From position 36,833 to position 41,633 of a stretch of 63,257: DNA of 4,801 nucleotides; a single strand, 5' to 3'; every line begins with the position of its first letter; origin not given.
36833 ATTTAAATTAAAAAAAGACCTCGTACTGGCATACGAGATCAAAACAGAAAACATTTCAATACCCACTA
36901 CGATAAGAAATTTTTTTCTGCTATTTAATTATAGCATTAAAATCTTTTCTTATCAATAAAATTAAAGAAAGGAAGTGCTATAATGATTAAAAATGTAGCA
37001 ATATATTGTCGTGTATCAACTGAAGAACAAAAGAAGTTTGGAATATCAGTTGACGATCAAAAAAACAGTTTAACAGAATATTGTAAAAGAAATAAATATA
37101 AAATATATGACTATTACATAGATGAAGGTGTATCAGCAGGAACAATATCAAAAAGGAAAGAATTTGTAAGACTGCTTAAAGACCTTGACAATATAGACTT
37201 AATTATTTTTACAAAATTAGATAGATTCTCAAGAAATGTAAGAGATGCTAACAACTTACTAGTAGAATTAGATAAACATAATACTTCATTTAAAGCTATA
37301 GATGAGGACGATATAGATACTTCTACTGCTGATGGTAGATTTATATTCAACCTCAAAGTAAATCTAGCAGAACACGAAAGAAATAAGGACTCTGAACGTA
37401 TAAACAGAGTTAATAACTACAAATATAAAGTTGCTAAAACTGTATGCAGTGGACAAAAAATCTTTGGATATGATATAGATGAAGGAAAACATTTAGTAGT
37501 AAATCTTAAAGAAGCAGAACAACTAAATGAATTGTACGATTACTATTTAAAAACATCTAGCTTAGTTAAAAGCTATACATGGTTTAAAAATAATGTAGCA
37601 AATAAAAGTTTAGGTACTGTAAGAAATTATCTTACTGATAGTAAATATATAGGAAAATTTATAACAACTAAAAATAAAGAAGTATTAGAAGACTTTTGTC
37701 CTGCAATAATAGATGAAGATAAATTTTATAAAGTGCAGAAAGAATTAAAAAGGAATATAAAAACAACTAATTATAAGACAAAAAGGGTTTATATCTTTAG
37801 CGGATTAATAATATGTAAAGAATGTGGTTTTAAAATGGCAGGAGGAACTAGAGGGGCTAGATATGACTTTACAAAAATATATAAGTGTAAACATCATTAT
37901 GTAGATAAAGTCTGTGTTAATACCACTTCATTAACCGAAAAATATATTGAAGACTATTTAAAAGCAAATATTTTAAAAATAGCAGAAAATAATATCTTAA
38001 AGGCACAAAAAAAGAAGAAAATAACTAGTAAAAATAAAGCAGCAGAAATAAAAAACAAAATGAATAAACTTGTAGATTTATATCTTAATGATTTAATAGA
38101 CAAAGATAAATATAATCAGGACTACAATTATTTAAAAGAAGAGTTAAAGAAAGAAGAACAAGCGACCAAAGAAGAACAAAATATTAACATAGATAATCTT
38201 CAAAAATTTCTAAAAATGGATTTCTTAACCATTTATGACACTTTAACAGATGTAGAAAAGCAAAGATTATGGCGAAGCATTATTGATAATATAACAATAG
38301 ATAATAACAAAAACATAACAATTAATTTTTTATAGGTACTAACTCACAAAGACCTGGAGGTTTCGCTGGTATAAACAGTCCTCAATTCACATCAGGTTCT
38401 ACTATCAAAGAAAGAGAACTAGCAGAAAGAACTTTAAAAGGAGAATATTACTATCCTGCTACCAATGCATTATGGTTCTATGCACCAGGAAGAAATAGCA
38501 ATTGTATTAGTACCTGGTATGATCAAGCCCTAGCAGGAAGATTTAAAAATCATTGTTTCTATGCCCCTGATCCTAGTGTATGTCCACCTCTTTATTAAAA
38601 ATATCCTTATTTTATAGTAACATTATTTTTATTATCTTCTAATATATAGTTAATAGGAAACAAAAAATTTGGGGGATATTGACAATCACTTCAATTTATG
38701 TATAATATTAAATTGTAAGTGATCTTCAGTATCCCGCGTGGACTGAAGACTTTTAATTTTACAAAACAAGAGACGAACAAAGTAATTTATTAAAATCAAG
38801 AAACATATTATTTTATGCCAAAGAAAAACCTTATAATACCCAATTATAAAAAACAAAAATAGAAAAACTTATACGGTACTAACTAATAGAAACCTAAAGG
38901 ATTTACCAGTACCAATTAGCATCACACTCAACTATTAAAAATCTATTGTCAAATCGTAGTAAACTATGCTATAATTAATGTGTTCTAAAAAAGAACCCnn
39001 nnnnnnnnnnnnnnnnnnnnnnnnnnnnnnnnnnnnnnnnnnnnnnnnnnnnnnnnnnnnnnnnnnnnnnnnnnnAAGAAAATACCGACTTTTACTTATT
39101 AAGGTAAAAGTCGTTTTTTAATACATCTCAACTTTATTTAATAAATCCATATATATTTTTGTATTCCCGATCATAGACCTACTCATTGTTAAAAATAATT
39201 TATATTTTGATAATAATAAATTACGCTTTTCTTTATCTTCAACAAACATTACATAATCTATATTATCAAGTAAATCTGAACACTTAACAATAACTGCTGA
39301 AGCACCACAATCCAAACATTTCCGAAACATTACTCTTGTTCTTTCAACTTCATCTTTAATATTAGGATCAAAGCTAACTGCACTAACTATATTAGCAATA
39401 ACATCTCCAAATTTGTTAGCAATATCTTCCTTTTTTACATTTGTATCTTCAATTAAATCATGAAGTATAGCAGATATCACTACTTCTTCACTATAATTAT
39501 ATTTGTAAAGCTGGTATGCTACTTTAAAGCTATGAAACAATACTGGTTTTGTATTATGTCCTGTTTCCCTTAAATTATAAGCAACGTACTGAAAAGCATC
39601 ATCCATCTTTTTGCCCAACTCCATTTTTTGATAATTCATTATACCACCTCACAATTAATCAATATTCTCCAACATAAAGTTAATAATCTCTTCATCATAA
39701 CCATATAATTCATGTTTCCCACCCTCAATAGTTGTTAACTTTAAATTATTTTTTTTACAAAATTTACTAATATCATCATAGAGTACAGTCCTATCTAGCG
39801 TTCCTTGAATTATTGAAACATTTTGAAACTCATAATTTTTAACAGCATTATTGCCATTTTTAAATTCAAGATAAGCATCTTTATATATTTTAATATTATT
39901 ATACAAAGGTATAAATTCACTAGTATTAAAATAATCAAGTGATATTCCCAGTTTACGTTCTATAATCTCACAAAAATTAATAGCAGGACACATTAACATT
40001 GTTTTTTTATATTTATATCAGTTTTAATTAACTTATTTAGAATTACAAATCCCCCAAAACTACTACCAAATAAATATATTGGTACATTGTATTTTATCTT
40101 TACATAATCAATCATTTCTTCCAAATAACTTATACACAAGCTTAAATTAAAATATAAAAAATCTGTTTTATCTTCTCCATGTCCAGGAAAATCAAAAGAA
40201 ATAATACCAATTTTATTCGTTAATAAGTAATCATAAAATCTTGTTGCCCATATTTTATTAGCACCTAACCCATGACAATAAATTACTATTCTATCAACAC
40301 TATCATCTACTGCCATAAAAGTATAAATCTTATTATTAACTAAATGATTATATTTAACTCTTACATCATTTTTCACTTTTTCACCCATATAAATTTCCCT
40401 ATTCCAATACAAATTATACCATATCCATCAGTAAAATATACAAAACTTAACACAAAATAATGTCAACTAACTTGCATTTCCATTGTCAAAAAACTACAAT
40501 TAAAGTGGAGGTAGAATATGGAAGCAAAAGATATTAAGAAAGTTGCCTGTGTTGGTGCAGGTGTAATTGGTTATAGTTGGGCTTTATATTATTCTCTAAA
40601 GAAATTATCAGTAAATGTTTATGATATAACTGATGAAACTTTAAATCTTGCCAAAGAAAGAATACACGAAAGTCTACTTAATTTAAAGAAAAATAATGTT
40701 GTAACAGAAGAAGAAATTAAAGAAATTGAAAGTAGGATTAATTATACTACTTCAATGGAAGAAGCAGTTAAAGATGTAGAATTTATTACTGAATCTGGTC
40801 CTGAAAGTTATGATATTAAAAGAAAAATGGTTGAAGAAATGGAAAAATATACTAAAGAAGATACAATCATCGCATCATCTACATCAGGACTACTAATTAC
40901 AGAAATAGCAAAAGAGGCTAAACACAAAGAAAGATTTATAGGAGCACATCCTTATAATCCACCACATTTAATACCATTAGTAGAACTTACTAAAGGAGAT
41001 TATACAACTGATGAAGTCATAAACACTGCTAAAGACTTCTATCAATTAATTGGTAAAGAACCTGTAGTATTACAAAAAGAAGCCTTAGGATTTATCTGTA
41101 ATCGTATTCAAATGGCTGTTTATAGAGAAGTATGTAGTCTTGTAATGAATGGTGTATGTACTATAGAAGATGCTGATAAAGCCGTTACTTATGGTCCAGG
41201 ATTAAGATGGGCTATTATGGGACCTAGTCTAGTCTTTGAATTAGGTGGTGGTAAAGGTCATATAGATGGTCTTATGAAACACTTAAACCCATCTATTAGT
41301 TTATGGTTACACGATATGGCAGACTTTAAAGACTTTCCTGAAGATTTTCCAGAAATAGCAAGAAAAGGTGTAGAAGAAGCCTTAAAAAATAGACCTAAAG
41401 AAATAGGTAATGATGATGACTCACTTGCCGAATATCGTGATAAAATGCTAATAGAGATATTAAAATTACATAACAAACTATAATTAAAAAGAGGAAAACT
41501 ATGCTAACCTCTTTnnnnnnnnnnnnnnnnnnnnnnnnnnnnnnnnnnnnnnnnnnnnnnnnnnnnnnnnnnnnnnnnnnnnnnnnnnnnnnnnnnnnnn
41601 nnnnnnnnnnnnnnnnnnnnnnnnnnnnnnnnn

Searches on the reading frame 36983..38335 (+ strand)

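Call 65: search_protein_families(library=pfam, proteins=[window:36983-38335:+], max_evalue=0.001)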
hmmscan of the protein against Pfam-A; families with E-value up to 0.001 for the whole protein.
window:36983-38335:+ (450 aa): 3 families
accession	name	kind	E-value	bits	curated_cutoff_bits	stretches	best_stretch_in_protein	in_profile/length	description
PF00239.26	Resolvase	-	1.6e-33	116.3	23.3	1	5-142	1-134/145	Resolvase, N terminal domain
PF07508.19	Recombinase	-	3e-09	37.5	21.1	1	176-258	2-102/102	Recombinase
PF13408.12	Zn_ribbon_recom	-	1.9e-08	35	25.3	1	271-330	1-57/58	Recombinase zinc beta ribbon domain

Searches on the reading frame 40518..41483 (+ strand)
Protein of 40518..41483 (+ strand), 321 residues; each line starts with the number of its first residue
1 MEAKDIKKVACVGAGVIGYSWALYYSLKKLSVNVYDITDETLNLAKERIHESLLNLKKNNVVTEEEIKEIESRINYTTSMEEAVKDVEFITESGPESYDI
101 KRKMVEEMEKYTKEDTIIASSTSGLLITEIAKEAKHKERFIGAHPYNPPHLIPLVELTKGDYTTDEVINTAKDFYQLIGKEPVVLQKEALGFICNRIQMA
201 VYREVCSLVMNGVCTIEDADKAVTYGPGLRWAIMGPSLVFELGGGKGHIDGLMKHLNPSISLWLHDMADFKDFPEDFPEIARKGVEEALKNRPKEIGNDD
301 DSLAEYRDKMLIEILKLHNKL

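Call 65: search_protein_families(library=pfam, proteins=[window:40518-41483:+], max_evalue=0.001)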
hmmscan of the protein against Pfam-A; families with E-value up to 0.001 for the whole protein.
window:40518-41483:+ (321 aa): 4 families
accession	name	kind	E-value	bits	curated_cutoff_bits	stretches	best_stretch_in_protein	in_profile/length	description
PF02737.24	3HCDH_N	-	7.6e-54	182.8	22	1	8-187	1-178/180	3-hydroxyacyl-CoA dehydrogenase, NAD binding domain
PF00725.27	3HCDH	-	7.5e-12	46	22.1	1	191-271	1-84/97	3-hydroxyacyl-CoA dehydrogenase, C-terminal domain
PF00070.33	Pyr_redox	-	0.00026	21.9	22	0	8-72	1-68/82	Pyridine nucleotide-disulphide oxidoreductase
PF03446.21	NAD_binding_2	-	0.00027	21.4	21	1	8-138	1-111/161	NAD binding domain of 6-phosphogluconate dehydrogenase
